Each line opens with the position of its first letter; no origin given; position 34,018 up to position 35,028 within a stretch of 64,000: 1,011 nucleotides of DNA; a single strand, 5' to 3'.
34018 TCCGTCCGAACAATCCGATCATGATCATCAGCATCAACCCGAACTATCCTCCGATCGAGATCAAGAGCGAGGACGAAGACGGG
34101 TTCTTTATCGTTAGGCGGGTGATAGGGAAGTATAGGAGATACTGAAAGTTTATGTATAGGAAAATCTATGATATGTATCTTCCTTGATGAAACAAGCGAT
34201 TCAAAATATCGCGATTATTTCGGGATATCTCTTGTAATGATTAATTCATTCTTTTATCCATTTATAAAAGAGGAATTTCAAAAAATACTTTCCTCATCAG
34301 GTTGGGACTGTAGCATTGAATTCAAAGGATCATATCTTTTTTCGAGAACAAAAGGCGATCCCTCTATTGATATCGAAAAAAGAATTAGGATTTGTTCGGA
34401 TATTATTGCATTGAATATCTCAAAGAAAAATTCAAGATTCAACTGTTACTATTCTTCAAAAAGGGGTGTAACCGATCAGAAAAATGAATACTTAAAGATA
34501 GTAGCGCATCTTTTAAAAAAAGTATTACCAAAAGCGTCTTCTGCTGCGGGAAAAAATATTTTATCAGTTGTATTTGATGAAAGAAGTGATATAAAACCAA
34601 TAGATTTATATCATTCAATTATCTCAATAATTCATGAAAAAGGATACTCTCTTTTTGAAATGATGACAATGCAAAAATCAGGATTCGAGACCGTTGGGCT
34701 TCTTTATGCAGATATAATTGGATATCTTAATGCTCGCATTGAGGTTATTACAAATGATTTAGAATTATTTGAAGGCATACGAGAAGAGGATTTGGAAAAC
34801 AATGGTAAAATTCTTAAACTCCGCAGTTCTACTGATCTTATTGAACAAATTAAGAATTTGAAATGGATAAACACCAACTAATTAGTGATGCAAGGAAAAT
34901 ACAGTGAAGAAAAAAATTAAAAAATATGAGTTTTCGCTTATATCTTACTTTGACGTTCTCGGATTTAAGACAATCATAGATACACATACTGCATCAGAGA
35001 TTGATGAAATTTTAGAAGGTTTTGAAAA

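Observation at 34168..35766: Two-gene cargo cassette: DUF3800 protein plus a nucleotidyl-cyclase-like protein (candidate undescribed signalling/defence pair)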

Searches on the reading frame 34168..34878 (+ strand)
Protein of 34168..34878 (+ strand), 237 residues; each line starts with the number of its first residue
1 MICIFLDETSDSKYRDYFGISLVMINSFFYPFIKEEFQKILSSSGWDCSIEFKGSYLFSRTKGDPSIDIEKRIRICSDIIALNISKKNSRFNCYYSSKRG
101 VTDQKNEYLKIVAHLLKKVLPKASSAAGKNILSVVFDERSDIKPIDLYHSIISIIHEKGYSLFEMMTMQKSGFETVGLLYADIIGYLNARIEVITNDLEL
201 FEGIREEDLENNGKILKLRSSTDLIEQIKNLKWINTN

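Call 6: search_protein_families(library=pfam, proteins=[window:34168-34878:+], max_evalue=10)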
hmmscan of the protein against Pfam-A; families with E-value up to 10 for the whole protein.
seq(237 aa): 1 family
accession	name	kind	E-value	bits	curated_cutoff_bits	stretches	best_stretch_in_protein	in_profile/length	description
PF09192.16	Act-Frag_cataly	-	0.0032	17.4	24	1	69-123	188-243/282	Actin-fragmin kinase, catalytic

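Call 7: search_protein_families(library=padloc, proteins=[window:34168-34878:+], max_evalue=10)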
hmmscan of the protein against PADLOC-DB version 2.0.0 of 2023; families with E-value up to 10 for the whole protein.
seq(237 aa): 0 families

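Call 8: search_protein_families(library=ncbifam, proteins=[window:34168-34878:+], max_evalue=10)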
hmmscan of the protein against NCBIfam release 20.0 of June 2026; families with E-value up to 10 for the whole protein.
seq(237 aa): 0 families

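Call 12: find_homologous_proteins(query=window:34168-34878:+, max_evalue=0.01)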
Query seq(237 aa) (237 aa): 50 proteins with E <= 0.01 among 464 candidates.
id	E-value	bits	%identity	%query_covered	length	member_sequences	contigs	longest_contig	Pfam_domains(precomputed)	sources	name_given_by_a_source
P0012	1.3e-150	517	100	100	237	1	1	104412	-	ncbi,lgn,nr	ncbi:MAG: hypothetical protein HPY53_00760 [Brevinematales bacterium]|nr:hypothetical protein [Brevi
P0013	2.7e-75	271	57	99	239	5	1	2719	-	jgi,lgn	-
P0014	2.6e-71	258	52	97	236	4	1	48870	-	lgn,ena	-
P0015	5.8e-71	257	51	100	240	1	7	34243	-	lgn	-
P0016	1.7e-70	255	55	97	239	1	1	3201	-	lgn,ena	-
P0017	5.8e-70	253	52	96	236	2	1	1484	-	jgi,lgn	jgi:hypothetical protein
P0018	1.9e-69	252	53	98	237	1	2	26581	-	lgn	-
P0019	4.8e-69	250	53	98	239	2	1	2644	-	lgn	-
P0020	5.7e-69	250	55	97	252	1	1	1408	-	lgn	-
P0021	1.0e-68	249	53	97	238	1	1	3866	-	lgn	-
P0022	1.5e-68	249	52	97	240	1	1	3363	-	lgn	-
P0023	7.3e-68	247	52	98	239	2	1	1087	-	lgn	-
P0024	1.0e-67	246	54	97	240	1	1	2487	-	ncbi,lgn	-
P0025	1.0e-67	246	53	98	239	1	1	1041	-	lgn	-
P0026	1.0e-67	246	53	97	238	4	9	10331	-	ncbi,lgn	-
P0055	1.1e-58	216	47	97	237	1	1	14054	PF12686.13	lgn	-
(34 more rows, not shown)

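Call 30: find_related_loci(query=A3, collection=genome_contigs, flank=6000)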
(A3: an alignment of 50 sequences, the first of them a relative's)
Query A3 (237 aa) in genome_contigs; peptide patterns used: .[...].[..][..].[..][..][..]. (x = any residue, [..] = any of these).
24 stretches matched a pattern; 18 encode a relative of the query (tblastn E <= 1e-3); 18 distinct loci.
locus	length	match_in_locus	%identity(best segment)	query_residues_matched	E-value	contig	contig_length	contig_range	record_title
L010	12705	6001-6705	54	1-235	5e-78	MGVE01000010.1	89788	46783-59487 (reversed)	MAG: Elusimicrobia bacterium RIFOXYA2_FULL_47_53 rifoxya2_full_scaffold_305, whole genome shotgun sequence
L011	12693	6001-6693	52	1-232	3e-77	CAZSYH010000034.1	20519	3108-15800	MAG TPA_asm: uncultured Syntrophaceae bacterium isolate SRP178699_co1_570 genome assembly, contig: NODE_3130_length_2051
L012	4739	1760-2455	53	1-231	3e-76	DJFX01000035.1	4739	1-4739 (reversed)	MAG TPA_asm: Halothiobacillaceae bacterium UBA5861 UBA5861_contig_7200, whole genome shotgun sequence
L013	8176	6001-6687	52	1-229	7e-74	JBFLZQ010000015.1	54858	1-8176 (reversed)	MAG: Acidobacteriota bacterium isolate MAG115 MAG115_15, whole genome shotgun sequence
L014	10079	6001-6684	53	1-229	4e-73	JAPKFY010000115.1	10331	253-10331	MAG: Aequorivita sp. isolate PDA_C_MAG.75 MAG.75_115, whole genome shotgun sequence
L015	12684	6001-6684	52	5-231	3e-72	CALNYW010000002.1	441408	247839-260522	MAG: uncultured Gammaproteobacteria bacterium isolate HOU_bin.0085 genome assembly, contig: contig_2211, whole genome sh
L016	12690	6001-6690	51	1-231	8e-72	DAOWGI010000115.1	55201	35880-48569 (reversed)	MAG TPA_asm: candidate division FCPU426 bacterium isolate CSMAG_1987 CSMAG_1987_k141_6014584_length_55201_cov_19.5777, w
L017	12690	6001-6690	52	1-231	1e-71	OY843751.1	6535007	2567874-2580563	MAG: bacterium isolate b30a01c4-1b05-4824-9cfb-695b8dd4f705 genome assembly, chromosome: 1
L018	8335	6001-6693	49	1-232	7e-71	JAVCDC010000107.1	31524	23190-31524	MAG: Candidatus Tritonobacter lacicola isolate MAG_3300035698_867 Ga0374944_519718, whole genome shotgun sequence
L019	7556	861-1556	50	1-232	1e-70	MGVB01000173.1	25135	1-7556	MAG: Elusimicrobia bacterium RIFOXYA12_FULL_57_11 rifixya3_full_scaffold_891, whole genome shotgun sequence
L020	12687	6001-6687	52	1-229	3e-70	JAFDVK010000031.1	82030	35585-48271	MAG: Acidobacteria bacterium isolate SZAS-14 CK_MAG-40__31__length-82030, whole genome shotgun sequence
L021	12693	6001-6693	47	1-232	8e-68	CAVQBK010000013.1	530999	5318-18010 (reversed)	MAG: uncultured bacterium isolate MFD02923.bin.1.27 genome assembly, contig: contig_5544, whole genome shotgun sequence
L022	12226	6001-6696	47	1-232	3e-67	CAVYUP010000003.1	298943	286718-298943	MAG: uncultured Bacteroidetes bacterium isolate MFD01721.bin.1.11 genome assembly, contig: contig_33662, whole genome sh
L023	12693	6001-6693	47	1-232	4e-67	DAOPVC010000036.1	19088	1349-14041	MAG TPA_asm: Smithella sp. isolate AMR_MDS_1402 NODE_2925_length_19088_cov_13.272947, whole genome shotgun sequence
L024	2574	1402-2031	46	1-211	7e-60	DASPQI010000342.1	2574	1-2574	MAG TPA_asm: Syntrophales bacterium isolate SMAG_U12195 k141_1379370, whole genome shotgun sequence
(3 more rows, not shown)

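Call 37: predict_structure(alignment_id=A3)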
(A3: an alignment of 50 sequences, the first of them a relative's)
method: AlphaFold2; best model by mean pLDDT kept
length: 237 residues; sequences in the alignment: 50
mean_pLDDT: 89.9   pTM: 0.88
mean pLDDT of the five models: 89.9, 89.9, 89.6, 89.5, 88.5
residues with pLDDT >= 90: 166; 70-90: 52; 50-70: 19; < 50: 0
segments of 3 or more residues with pLDDT < 50: none
pLDDT, mean of each block of 10 residues (from residue 1): 94 87 94 95 97 92 94 96 70 93 94 96 86 96 96 97 96 96 94 75 67 82 88 81
secondary structure, 60 per line:
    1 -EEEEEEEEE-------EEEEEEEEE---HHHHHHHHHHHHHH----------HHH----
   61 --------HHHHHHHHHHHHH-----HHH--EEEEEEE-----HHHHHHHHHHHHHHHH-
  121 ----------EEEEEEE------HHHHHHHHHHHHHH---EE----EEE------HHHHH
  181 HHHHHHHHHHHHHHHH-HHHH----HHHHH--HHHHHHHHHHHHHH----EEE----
elements in order: E2-10 E18-26 H30-43 H69-81 E92-98 H104-119 E131-137 H144-157 E167-169 H176-196 H198-201 H206-210 H213-226 E231-233

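Call 39: search_protein_families(library=pfam, alignment_id=A3, max_evalue=1)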
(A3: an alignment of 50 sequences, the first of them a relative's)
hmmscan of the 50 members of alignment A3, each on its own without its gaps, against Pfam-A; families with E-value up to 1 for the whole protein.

A. member 1, P0012 (237 aa): 1 family
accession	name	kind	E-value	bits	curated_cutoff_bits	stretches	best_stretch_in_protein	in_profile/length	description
PF09192.16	Act-Frag_cataly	-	0.0032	17.4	24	1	69-123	188-243/282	Actin-fragmin kinase, catalytic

B. families by the number of members that match (of 50 scanned): 20 families
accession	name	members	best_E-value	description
PF12686.12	DUF3800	17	4.8e-06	Protein of unknown function (DUF3800)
PF09192.16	Act-Frag_cataly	2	0.00014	Actin-fragmin kinase, catalytic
PF12633.13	Adenyl_cycl_N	2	0.021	Adenylate cyclase NT domain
PF18070.6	Cas9_PI2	2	0.06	CRISPR-Cas9 PI domain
PF11193.13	DUF2812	2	0.15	Protein of unknown function (DUF2812)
PF06685.17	DUF1186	1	0.0038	Protein of unknown function (DUF1186)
PF05818.17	TraT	1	0.0066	Enterobacterial TraT complement resistance protein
PF21661.2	DUF6860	1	0.038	Domain of unknown function (DUF6860)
PF01883.24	FeS_assembly_P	1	0.041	Iron-sulfur cluster assembly protein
PF17370.7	DUF5392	1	0.044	Family of unknown function (DUF5392)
PF01232.29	Mannitol_dh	1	0.051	Mannitol dehydrogenase Rossmann domain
PF24362.2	DUF7518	1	0.053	Family of unknown function (DUF7518)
PF25007.1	DYH2-5-8_CC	1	0.065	Dynein axonemal heavy chain 2/5/8 coiled-coil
PF16359.11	RcsD_ABL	1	0.067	RcsD-ABL domain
PF10088.15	DUF2326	1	0.081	Uncharacterised protein conserved in bacteria (DUF2326)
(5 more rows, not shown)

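Call 41: fold_search(model_id=the predicted structure, library=pdb)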
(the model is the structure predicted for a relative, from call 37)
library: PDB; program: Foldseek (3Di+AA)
matches with E <= 10: 313; with E <= 0.001: 1
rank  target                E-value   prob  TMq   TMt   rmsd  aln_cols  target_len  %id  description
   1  1eke_B                3.6e-04  1.00  0.51  0.53  10.0       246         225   13  CRYSTAL STRUCTURE OF CLASS II RIBONUCLEASE H (RNASE HII) WITH MES LIGAND (released 2000-09-13)
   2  1eke_A                1.1e-03  1.00  0.49  0.51   9.6       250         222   11  CRYSTAL STRUCTURE OF CLASS II RIBONUCLEASE H (RNASE HII) WITH MES LIGAND (released 2000-09-13)
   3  3p83_E                1.7e-03  1.00  0.47  0.54   9.9       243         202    9  Structure of the PCNA:RNase HII complex from Archaeoglobus fulgidus. (released 2011-02-02)
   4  2dfe                  2.0e-03  1.00  0.43  0.48   5.5       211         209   11  Crystal structure of Tk-RNase HII(1-200)-C (released 2007-03-06)
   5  3p83_D                2.9e-03  0.99  0.43  0.46  10.2       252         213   11  Structure of the PCNA:RNase HII complex from Archaeoglobus fulgidus. (released 2011-02-02)
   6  4py5_A                2.9e-03  0.99  0.38  0.35   9.1       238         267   14  Thermovibrio ammonificans RNase H3 in complex with 19-mer RNA/DNA (released 2014-07-30)
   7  2dff                  3.3e-03  0.99  0.40  0.44  10.0       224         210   12  Crystal structure of Tk-RNase HII(1-204)-C (released 2007-03-06)
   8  1uax_A                3.7e-03  0.96  0.37  0.41  11.2       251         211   11  Crystal structure of the ribonuclease H2 from Pyrococcus horikoshii OT3 (released 2004-06-29)
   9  1i39                  5.6e-03  0.99  0.44  0.50  10.2       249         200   10  RNASE HII FROM ARCHAEOGLOBUS FULGIDUS (released 2001-04-11)
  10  1io2                  5.6e-03  0.93  0.37  0.40  12.1       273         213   12  Crystal structure of type 2 ribonuclease h from hyperthermophilic archaeon, thermococcus kodakaraensis kod1 (released 2001-04-18)
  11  2dfh                  7.5e-03  0.99  0.44  0.47  10.8       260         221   10  Crystal structure of Tk-RNase HII(1-212)-C (released 2007-03-06)
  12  3p83_F                1.0e-02  1.00  0.46  0.52   6.9       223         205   10  Structure of the PCNA:RNase HII complex from Archaeoglobus fulgidus. (released 2011-02-02)
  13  3o3g_A                1.1e-02  0.96  0.41  0.43  12.1       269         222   11  T. maritima RNase H2 in complex with nucleic acid substrate and calcium ions (released 2010-12-08)
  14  3p5j_A                1.4e-02  0.75  0.37  0.34  14.2       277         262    8  The structure of the human RNase H2 complex defines key interaction interfaces relevant to enzyme function and human d (released 2010-11-17)
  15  3o3f_A                1.5e-02  0.57  0.29  0.30  13.7       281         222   10  T. maritima RNase H2 D107N in complex with nucleic acid substrate and magnesium ions (released 2010-12-08)
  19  3puf_M                2.6e-02  0.92  0.44  0.40  10.2       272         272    8  Crystal structure of human RNase H2 complex (released 2010-12-22)
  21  3puf_J                3.6e-02  0.87  0.38  0.34  11.6       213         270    6  Crystal structure of human RNase H2 complex (released 2010-12-22)
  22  3kio_A                3.6e-02  0.51  0.34  0.32  14.2       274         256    7  mouse RNase H2 complex (released 2009-11-17)
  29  3p56_A                6.9e-02  0.47  0.35  0.34  14.2       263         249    9  The structure of the human RNase H2 complex defines key interaction interfaces relevant to enzyme function and human d (released 2010-11-17)
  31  3puf_G                7.4e-02  0.54  0.39  0.36  14.1       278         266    8  Crystal structure of human RNase H2 complex (released 2010-12-22)
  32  4hht_A                7.4e-02  0.44  0.31  0.33  12.9       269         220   10  T. maritima RNase H2 G21S in complex with nucleic acid substrate and calcium ions (released 2013-02-06)
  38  3puf_A                1.8e-01  0.54  0.42  0.38  13.7       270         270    8  Crystal structure of human RNase H2 complex (released 2010-12-22)
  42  3puf_P                2.0e-01  0.47  0.42  0.39  11.9       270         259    8  Crystal structure of human RNase H2 complex (released 2010-12-22)
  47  3puf_D                3.8e-01  0.63  0.42  0.37  10.3       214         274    8  Crystal structure of human RNase H2 complex (released 2010-12-22)
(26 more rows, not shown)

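Call 72: find_encoding_contigs(protein=P0013, flank=5000, max_places=4)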
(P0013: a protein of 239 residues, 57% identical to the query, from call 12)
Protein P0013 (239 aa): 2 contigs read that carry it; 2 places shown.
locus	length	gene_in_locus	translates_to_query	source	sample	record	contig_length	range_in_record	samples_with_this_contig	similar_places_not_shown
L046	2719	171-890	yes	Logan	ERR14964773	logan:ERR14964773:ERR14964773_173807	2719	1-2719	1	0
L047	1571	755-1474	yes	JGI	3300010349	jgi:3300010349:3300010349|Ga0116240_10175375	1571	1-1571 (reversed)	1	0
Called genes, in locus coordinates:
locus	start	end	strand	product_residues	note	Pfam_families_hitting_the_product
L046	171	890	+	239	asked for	-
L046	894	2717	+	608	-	?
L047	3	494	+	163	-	PF01790:LGT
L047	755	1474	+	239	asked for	-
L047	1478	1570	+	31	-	?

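Call 73: find_encoding_contigs(protein=P0016, flank=5000, max_places=4)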
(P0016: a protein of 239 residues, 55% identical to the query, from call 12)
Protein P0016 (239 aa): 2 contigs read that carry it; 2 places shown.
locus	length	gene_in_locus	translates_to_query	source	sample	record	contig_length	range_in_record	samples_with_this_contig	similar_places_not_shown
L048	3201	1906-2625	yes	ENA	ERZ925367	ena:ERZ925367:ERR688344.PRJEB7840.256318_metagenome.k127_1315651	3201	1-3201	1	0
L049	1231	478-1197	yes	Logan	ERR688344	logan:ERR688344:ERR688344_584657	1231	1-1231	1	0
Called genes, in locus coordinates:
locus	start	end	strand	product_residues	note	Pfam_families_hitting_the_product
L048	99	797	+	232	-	PF00793:DAHP_synth_1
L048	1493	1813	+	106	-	-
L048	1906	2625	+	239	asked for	-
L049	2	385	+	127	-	?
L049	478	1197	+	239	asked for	-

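Call 94: search_solved_structures(query=A3, max_evalue=10, show_alignments=1)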
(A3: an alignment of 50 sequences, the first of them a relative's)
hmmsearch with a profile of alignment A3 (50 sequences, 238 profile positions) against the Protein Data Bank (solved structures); distinct sequences matched with E-value up to 10: 1.
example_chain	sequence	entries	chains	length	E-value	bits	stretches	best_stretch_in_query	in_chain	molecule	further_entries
3ol3_A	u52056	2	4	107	0.81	12.7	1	105-176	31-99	Putative uncharacterized protein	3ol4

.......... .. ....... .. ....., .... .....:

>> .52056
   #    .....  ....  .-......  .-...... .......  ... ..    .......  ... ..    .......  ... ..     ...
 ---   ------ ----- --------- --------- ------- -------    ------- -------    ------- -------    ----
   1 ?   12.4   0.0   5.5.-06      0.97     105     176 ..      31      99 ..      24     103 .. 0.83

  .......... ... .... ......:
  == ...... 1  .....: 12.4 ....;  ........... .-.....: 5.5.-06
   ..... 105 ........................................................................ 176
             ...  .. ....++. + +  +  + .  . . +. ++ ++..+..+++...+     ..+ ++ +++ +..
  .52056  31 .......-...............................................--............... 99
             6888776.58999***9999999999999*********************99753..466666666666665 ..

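Call 96: find_related_loci(query=A3, collection=metagenome_contigs, flank=5000)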
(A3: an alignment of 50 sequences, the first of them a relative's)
Query A3 (237 aa) in metagenome_contigs; peptide patterns used: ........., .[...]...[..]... (x = any residue, [..] = any of these).
321 stretches matched a pattern; 89 encode a relative of the query (tblastn E <= 1e-3); the best 80 are kept; 80 distinct loci.
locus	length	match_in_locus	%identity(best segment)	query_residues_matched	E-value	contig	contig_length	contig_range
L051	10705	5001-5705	57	1-235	8e-82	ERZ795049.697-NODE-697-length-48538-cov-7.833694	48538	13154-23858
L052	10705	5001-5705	54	1-235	8e-78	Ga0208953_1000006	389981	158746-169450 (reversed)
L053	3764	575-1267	51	1-232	1e-77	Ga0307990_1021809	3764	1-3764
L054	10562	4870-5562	52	1-232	5e-77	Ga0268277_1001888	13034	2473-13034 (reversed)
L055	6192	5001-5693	52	1-232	5e-77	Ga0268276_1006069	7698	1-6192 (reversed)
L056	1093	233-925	52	1-231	7e-81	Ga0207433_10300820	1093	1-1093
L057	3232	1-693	52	1-231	2e-75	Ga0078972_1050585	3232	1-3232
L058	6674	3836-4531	52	1-232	4e-75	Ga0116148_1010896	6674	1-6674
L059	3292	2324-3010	52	1-229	7e-74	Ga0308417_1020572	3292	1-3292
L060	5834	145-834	53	1-231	2e-73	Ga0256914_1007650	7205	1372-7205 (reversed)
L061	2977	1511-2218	51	1-232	7e-74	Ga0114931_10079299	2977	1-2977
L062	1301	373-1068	49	1-232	1e-77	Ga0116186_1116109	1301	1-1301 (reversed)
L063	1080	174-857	49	1-229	1e-77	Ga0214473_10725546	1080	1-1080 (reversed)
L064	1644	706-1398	50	1-232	2e-75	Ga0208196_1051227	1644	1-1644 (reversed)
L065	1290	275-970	52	1-232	3e-76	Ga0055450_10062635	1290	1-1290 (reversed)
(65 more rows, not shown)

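Call 102: search_dna_similar(query=P0012, collection=plasmids, mode=protein, max_evalue=0.001, max_rows=15)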
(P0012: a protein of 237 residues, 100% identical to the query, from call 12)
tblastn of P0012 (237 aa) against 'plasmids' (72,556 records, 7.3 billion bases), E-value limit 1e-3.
No match.

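Call 103: search_dna_similar(query=P0012, collection=phages, mode=protein, max_evalue=0.001, max_rows=15)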
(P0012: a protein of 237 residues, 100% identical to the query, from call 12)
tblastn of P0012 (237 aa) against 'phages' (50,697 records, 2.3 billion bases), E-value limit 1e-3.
No match.
